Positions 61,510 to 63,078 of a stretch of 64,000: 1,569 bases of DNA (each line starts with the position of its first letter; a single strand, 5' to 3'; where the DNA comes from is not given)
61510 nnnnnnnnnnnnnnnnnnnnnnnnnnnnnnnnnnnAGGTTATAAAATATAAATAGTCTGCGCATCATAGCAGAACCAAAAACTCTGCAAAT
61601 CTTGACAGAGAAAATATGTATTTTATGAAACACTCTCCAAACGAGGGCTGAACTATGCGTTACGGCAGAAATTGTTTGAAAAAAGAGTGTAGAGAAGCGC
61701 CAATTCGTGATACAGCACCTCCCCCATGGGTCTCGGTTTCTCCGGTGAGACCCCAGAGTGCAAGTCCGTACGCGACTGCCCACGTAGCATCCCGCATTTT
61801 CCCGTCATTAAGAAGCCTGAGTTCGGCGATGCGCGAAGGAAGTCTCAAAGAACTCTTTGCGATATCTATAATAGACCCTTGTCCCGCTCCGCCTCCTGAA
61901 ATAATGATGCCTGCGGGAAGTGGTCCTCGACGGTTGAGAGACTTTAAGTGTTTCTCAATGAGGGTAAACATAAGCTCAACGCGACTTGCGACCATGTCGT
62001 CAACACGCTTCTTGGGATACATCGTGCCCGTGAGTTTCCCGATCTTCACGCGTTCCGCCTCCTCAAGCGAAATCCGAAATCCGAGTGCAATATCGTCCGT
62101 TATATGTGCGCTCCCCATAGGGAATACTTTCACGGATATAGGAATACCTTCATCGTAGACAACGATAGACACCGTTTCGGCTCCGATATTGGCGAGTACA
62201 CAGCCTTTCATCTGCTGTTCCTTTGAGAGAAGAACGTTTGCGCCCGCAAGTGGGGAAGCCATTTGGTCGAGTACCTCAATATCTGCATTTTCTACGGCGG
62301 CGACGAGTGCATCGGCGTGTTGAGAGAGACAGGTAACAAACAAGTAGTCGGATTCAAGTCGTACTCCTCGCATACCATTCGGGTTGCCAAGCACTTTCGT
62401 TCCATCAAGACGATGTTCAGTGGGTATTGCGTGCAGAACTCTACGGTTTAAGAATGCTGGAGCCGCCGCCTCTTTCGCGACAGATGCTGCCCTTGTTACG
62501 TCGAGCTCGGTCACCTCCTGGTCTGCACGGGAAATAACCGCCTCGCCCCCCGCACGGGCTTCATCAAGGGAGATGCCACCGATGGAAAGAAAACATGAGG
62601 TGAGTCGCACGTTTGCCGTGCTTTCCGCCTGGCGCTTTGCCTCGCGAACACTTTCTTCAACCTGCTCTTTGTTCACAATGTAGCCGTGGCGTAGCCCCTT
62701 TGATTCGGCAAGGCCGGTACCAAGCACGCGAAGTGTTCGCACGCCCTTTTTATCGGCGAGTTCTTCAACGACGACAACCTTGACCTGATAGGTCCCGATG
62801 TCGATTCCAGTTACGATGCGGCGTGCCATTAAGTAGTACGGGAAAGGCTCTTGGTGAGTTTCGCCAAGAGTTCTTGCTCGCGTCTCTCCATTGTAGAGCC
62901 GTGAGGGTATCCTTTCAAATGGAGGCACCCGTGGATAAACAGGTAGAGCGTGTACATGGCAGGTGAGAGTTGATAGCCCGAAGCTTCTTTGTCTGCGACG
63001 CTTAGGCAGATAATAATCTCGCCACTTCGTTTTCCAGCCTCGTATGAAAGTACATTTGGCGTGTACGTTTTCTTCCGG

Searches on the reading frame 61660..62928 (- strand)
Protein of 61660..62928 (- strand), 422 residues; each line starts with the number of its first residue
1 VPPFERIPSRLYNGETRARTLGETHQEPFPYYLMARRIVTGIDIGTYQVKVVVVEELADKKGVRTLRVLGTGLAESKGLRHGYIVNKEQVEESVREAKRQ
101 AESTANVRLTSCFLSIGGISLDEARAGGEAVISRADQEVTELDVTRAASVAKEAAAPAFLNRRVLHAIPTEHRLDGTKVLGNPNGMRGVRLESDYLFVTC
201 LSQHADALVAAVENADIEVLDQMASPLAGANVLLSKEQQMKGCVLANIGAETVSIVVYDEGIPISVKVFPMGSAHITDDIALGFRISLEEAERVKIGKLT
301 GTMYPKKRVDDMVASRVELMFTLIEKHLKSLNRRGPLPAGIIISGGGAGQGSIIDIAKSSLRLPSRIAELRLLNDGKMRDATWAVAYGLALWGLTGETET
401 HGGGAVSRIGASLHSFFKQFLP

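Call 90: search_protein_families(library=pfam, proteins=[window:61660-62928:-], max_evalue=0.00001)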
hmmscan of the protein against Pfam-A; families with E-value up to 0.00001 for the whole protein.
window:61660-62928:- (422 aa): 3 families
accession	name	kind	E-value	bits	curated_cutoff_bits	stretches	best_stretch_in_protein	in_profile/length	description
PF14450.12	FtsA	-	1.5e-20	74.3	31.8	1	244-388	1-127/127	Cell division protein FtsA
PF02491.25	SHS2_FTSA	-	1.4e-12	48.2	25.4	1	130-199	11-79/79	SHS2 domain inserted in FTSA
PF11104.14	PilM_2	-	6.6e-10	38.9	27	0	194-333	127-272/340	Type IV pilus assembly protein PilM;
